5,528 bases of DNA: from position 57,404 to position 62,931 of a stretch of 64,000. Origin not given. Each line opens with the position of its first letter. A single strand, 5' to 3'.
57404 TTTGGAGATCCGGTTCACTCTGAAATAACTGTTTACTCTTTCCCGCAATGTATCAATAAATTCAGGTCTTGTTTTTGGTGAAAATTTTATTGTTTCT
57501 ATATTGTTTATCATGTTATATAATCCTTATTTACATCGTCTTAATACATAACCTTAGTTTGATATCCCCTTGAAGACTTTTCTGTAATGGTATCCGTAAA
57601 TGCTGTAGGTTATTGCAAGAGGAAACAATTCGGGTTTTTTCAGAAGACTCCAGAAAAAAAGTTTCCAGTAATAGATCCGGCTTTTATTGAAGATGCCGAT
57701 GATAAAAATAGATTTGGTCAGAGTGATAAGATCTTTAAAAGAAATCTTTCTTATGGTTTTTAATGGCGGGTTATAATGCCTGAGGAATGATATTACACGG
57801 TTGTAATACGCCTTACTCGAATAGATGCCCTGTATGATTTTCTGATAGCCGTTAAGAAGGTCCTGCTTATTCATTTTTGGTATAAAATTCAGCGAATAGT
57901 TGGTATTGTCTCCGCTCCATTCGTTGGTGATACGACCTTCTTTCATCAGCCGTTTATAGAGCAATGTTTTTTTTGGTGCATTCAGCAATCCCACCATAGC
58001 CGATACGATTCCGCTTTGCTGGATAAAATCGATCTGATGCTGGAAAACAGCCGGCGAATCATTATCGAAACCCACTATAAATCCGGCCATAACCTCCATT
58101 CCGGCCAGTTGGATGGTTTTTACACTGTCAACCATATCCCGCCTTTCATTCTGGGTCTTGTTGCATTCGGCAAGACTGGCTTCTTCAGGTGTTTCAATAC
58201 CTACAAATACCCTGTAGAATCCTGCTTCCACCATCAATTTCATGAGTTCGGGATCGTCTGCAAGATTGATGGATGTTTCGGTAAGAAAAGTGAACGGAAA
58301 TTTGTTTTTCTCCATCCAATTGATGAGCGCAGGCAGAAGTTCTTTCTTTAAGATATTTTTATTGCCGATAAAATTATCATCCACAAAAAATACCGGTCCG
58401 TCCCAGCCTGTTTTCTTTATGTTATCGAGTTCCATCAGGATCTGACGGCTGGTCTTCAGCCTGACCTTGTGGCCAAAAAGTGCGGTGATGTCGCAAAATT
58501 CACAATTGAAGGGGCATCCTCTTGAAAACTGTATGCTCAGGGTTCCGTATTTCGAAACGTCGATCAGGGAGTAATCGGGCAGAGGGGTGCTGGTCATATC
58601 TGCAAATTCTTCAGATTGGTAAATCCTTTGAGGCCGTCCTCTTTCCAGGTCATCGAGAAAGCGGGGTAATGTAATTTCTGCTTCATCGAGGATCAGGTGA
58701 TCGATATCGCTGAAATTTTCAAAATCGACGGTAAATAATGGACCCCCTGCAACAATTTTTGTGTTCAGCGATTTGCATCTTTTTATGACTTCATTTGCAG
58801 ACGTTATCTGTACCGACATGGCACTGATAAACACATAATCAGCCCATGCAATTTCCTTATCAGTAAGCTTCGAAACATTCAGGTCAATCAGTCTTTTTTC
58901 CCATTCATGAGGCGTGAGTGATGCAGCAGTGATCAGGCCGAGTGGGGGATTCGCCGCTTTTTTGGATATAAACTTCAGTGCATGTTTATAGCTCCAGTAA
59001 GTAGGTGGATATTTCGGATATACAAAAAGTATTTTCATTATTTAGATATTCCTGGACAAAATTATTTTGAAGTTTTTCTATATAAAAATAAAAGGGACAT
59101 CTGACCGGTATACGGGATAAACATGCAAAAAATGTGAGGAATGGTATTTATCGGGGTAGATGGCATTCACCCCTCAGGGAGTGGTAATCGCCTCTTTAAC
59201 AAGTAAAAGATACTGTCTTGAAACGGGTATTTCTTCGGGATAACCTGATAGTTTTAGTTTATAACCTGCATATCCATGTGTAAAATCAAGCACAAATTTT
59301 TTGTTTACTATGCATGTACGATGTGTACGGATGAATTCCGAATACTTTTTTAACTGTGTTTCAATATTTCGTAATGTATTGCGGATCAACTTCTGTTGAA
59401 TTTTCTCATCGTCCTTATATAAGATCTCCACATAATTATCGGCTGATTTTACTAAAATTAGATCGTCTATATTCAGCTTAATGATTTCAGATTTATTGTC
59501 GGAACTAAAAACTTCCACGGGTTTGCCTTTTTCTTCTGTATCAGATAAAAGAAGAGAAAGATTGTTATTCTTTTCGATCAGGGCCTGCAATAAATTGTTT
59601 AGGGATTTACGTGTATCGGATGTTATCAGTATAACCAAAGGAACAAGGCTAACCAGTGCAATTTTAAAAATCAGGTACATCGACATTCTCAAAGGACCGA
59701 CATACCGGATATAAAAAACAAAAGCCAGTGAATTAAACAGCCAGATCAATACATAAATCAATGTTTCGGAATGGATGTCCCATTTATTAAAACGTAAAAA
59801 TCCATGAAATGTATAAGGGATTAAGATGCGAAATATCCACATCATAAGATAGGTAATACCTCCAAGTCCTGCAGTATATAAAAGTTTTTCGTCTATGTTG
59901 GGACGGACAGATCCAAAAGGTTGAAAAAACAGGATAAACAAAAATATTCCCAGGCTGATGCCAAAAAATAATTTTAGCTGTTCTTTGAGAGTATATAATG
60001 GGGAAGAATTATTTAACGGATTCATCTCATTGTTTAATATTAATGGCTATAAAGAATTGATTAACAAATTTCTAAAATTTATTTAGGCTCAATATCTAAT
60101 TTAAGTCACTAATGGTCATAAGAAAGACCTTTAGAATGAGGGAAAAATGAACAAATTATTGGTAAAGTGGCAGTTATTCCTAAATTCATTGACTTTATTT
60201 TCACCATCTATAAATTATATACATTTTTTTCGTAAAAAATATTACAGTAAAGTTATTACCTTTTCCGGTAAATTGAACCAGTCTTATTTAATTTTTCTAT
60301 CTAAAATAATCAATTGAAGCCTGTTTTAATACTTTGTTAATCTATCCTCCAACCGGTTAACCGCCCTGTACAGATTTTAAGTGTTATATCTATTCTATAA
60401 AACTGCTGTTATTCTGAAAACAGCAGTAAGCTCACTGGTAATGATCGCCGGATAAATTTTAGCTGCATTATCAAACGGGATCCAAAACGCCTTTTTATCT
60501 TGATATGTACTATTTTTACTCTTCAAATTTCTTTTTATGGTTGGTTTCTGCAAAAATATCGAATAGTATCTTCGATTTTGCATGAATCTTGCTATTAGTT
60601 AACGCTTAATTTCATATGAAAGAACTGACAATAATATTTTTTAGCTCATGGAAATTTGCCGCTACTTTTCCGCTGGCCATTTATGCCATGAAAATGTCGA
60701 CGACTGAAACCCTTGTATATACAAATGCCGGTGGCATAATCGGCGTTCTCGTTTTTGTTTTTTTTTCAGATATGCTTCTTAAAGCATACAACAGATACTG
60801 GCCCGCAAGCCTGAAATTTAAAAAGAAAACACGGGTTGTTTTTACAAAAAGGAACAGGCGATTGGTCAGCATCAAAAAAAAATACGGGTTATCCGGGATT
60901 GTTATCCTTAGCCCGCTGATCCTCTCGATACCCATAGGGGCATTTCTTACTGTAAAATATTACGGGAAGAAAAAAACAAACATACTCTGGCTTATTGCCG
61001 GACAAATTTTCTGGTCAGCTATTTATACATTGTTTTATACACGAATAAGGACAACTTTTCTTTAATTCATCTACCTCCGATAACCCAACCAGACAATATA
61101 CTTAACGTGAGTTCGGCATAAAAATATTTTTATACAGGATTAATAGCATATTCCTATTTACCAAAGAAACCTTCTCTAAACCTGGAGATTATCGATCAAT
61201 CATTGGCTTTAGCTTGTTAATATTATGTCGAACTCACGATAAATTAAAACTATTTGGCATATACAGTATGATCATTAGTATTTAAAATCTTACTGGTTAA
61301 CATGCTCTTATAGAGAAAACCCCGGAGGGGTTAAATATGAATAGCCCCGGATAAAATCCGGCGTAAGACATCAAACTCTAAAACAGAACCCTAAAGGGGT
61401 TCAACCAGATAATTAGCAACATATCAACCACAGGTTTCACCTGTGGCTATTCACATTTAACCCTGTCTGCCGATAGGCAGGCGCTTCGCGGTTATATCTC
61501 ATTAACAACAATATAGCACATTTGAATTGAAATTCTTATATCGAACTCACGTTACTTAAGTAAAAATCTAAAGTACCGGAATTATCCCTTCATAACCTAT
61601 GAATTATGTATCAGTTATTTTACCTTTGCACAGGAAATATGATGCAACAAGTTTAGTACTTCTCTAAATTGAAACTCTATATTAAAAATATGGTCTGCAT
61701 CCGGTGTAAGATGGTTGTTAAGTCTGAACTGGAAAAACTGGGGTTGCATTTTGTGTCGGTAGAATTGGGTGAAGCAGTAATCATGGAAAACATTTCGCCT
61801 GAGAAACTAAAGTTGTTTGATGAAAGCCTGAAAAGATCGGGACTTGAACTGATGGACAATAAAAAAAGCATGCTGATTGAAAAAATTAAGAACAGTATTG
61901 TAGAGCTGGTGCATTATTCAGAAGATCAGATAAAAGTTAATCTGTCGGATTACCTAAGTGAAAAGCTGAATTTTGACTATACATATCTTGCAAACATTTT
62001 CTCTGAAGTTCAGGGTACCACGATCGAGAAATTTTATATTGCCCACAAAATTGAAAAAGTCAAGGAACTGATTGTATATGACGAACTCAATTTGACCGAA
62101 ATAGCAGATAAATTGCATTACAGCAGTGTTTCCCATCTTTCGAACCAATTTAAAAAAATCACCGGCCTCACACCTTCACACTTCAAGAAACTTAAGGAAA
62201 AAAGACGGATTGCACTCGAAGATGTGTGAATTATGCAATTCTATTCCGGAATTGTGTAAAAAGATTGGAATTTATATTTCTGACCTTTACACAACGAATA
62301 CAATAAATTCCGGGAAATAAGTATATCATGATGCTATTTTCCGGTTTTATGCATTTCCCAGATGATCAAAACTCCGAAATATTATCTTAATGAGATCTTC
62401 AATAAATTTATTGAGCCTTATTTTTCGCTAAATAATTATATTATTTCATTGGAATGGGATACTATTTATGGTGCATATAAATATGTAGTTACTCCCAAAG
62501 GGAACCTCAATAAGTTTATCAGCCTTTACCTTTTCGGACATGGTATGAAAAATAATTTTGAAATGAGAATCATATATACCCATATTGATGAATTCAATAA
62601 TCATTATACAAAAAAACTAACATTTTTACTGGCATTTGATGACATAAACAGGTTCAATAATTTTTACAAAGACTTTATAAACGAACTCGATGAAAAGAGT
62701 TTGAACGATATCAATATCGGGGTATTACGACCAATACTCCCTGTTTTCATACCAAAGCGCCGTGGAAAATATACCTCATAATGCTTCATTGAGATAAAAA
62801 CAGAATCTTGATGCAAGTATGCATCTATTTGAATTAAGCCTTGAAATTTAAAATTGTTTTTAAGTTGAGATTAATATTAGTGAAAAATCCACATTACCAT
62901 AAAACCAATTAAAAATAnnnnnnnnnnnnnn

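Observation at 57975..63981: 110-nt near-identical inverted tract inside two otherwise diverged radical-SAM paralogs, a possible gene-conversion or inversion site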

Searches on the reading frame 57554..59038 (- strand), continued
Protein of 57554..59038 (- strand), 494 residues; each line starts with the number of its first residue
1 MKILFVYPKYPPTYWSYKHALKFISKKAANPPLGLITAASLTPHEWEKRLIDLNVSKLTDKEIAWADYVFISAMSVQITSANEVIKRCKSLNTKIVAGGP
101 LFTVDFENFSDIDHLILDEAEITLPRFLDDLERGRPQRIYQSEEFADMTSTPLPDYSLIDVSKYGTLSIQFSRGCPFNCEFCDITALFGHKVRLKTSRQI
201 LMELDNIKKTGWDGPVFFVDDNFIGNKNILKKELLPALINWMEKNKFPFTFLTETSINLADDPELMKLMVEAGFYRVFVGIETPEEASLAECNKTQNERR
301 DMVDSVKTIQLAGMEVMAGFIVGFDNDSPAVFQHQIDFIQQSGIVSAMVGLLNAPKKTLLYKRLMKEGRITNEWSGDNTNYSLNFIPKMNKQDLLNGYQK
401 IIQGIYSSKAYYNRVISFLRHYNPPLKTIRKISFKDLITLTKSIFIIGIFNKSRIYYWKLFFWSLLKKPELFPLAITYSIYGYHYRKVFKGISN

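Call 17: find_encoding_contigs(protein=P0008, flank=10000, max_places=10)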
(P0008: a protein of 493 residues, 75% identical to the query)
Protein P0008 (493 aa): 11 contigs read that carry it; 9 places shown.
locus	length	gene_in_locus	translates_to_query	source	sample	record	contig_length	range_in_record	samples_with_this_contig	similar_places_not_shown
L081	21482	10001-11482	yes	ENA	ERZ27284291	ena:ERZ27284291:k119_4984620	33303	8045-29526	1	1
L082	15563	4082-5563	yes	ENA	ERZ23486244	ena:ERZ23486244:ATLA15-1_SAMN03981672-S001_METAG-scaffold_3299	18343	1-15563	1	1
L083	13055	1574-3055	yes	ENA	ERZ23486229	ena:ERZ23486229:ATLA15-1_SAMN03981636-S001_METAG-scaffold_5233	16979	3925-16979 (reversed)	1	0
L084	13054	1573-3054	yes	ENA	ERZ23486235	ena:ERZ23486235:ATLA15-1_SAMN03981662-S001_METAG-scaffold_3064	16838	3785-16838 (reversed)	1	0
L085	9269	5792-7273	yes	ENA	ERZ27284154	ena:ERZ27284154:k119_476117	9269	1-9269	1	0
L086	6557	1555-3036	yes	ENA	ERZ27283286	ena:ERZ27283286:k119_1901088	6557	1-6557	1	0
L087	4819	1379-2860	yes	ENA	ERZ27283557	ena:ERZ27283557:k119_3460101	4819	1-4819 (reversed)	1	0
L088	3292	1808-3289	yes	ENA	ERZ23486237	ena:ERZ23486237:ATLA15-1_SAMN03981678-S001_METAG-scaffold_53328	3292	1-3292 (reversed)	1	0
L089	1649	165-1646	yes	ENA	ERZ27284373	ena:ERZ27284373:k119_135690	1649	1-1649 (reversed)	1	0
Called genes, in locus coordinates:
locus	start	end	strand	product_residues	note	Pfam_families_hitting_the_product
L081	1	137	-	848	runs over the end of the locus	PF11897:DUF3417, PF00343:Phosphorylase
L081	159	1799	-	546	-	PF02878:PGM_PMM_I, PF02879:PGM_PMM_II, PF02880:PGM_PMM_III, PF00408:PGM_PMM_IV (weak)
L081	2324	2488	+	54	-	-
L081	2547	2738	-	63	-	PF00313:CSD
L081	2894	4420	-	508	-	PF02310:B12-binding (weak), PF04055:Radical_SAM, PF13282:DUF4070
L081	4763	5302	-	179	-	PF12833:HTH_18, PF00165:HTH_AraC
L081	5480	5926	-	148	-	-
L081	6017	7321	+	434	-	-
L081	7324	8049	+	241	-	PF13240:Zn_Ribbon_1 (weak), PF19845:DUF6320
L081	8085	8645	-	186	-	PF02517:Rce1-like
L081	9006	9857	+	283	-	PF04397:LytTR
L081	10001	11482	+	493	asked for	PF02310:B12-binding (weak), PF04055:Radical_SAM, PF13282:DUF4070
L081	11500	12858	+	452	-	PF02310:B12-binding, PF04055:Radical_SAM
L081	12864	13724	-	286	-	PF04542:Sigma70_r2, PF04539:Sigma70_r3, PF04545:Sigma70_r4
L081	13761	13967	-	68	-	PF00313:CSD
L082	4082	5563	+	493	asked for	PF02310:B12-binding (weak), PF04055:Radical_SAM, PF13282:DUF4070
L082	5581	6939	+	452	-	PF02310:B12-binding, PF04055:Radical_SAM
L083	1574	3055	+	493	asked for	PF02310:B12-binding (weak), PF04055:Radical_SAM, PF13282:DUF4070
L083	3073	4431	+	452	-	PF02310:B12-binding, PF04055:Radical_SAM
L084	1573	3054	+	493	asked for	PF02310:B12-binding (weak), PF04055:Radical_SAM, PF13282:DUF4070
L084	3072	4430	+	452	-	PF02310:B12-binding, PF04055:Radical_SAM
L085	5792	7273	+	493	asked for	PF02310:B12-binding (weak), PF04055:Radical_SAM, PF13282:DUF4070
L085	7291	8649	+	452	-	PF02310:B12-binding, PF04055:Radical_SAM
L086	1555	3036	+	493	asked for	PF02310:B12-binding (weak), PF04055:Radical_SAM, PF13282:DUF4070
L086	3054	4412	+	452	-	PF02310:B12-binding, PF04055:Radical_SAM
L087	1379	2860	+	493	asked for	PF02310:B12-binding (weak), PF04055:Radical_SAM, PF13282:DUF4070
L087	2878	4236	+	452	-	PF02310:B12-binding, PF04055:Radical_SAM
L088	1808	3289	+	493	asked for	PF02310:B12-binding (weak), PF04055:Radical_SAM, PF13282:DUF4070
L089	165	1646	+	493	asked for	PF02310:B12-binding (weak), PF04055:Radical_SAM, PF13282:DUF4070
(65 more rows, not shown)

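Call 18: find_encoding_contigs(protein=P0006, flank=10000, max_places=6)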
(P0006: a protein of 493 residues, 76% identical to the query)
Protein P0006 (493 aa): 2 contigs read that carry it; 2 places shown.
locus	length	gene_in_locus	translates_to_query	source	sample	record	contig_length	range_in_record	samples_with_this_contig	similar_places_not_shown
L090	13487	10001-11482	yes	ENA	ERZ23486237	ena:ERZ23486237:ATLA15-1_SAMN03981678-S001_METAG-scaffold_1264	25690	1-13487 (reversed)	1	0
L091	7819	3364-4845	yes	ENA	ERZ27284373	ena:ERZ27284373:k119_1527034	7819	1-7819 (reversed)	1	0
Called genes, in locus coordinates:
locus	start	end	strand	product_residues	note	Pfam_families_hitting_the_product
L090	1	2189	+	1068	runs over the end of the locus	PF27218:MJ0043_C, PF00580:UvrD-helicase, PF13086:AAA_11 (weak), PF13245:AAA_19, PF13604:AAA_30 (faint), PF01443:Viral_helicase1 (faint), PF13361:UvrD_C, PF13538:UvrD_C_2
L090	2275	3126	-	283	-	PF01145:Band_7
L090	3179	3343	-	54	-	-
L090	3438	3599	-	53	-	PF18919:DUF5670 (weak)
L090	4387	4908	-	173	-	-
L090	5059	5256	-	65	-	-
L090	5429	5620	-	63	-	PF00313:CSD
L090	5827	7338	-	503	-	PF02310:B12-binding (weak), PF04055:Radical_SAM, PF13282:DUF4070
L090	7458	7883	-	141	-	-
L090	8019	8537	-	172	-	PF12833:HTH_18, PF00165:HTH_AraC (weak)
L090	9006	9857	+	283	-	PF04397:LytTR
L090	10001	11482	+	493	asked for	PF02310:B12-binding, PF04055:Radical_SAM, PF13282:DUF4070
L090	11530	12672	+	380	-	PF00487:FA_desaturase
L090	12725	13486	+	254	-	?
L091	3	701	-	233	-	?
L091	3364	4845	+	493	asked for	PF02310:B12-binding, PF04055:Radical_SAM, PF13282:DUF4070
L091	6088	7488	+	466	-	PF02310:B12-binding, PF04055:Radical_SAM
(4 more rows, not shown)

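Call 26: find_encoding_contigs(protein=P0003, flank=10000, max_places=3)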
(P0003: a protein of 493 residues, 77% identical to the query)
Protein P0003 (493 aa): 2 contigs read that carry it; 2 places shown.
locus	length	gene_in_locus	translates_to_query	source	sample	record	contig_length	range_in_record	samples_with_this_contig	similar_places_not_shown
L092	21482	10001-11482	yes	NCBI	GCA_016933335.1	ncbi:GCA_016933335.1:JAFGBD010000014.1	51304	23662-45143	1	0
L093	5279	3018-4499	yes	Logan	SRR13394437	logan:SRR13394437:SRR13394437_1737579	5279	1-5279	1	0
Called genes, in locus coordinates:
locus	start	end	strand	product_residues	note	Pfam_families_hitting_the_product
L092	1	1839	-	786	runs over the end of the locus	PF00534:Glycos_transf_1, PF13692:Glyco_trans_1_4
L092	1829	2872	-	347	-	PF04041:Glyco_hydro_130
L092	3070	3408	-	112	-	PF07883:Cupin_2 (weak)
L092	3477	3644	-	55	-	-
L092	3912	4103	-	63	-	PF00313:CSD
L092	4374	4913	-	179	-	PF12833:HTH_18, PF00165:HTH_AraC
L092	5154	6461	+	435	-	-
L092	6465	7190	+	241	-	PF13240:Zn_Ribbon_1 (weak), PF19845:DUF6320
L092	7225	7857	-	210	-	PF02517:Rce1-like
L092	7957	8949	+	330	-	PF04607:RelA_SpoT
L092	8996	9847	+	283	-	PF04397:LytTR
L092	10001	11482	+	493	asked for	PF02310:B12-binding, PF04055:Radical_SAM, PF13282:DUF4070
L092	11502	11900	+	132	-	PF02310:B12-binding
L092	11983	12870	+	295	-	PF04055:Radical_SAM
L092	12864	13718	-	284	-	PF00140:Sigma70_r1_2 (weak), PF04542:Sigma70_r2, PF04539:Sigma70_r3, PF04545:Sigma70_r4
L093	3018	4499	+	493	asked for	PF02310:B12-binding, PF04055:Radical_SAM, PF13282:DUF4070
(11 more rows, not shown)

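Call 51: search_protein_families(library=ncbifam, proteins=[P0001], max_evalue=0.00001)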
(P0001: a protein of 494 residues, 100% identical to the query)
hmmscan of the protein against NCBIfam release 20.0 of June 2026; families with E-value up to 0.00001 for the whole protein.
P0001 (494 aa): 17 families
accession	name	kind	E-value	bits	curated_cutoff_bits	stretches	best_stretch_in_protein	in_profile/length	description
TIGR04479.1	bcpD_PhpK_rSAM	subfamily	8.2e-26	90.4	600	1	161-342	235-409/504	PhpK family radical SAM P-methyltransferase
TIGR04072.2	rSAM_ladder_B12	equivalog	7.9e-22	77.5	360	1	76-397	81-407/443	lipid biosynthesis B12-binding/radical SAM protein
TIGR04013.1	B12_SAM_MJ_1487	hypoth_equivalog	3e-19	69.1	251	1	58-339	38-330/382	TIGR04013 family B12-binding domain/radical SAM domain-containing protein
TIGR02026.1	BchE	equivalog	8.1e-17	61.2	481.35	1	154-413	175-435/497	magnesium-protoporphyrin IX monomethyl ester anaerobic oxidative cyclase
NF050148.1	rSAM_ApyD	equivalog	7.6e-16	57.6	750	1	144-340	175-364/645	RiPP biosynthesis radical SAM protein ApyD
TIGR03471.1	HpnJ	equivalog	1.8e-14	53.5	577.6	1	163-406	194-433/472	hopanoid biosynthesis associated radical SAM protein HpnJ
TIGR04014.1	B12_SAM_MJ_0865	equivalog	3.6e-13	49.1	360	1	66-343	39-337/434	methyl-coenzyme M reductase glutamine C-methyltransferase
TIGR04367.1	HpnR_B12_rSAM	equivalog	7.3e-11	41.3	650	1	167-318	187-329/490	hopanoid C-3 methylase HpnR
NF045585.1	rSAM_slr0320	equivalog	1.1e-10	40.7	775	1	167-319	236-384/511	photosystem II high light acclimation radical SAM protein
NF033070.1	rSAM_AprD4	equivalog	2e-10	40.1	500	1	141-347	163-371/456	AprD4 family radical SAM diol-dehydratase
NF040542.1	rSAM_RCCLKC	equivalog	2.1e-10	40.4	450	1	168-322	182-330/423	arsinothricin biosynthesis radical SAM protein ArsL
NF038361.1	rSAM_Sden_1168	equivalog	2.1e-10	39.8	575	1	167-375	283-484/560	Sden_1168 family B12-binding radical SAM P-methyltransferase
TIGR03975.1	rSAM_ocin_1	subfamily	1.4e-09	37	281.85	1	80-340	143-428/606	RiPP maturation radical SAM C-methyltransferase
TIGR04295.1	B12_rSAM_oligo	hypoth_equivalog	2.4e-09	36.4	400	1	168-296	202-316/422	TIGR04295 family B12-binding domain-containing radical SAM protein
NF033712.0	B12_rSAM_KedN5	subfamily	6.5e-08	31.2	700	1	164-341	193-369/624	KedN5 family methylcobalamin-dependent radical SAM C-methyltransferase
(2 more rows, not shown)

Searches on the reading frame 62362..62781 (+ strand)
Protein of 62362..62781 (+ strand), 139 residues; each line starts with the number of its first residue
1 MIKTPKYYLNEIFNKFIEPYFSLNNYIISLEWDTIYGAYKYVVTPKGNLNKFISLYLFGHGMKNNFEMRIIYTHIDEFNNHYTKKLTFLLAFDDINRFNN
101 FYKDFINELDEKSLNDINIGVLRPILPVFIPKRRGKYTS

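Call 9: search_protein_families(library=pfam, proteins=[window:62362-62781:+])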
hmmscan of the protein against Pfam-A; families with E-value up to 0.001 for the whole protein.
window:62362-62781:+ (139 aa): 0 families

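Call 51: search_protein_families(library=ncbifam, proteins=[window:62362-62781:+], max_evalue=0.00001)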
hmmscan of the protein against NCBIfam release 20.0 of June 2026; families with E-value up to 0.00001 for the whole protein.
window:62362-62781:+ (139 aa): 0 families
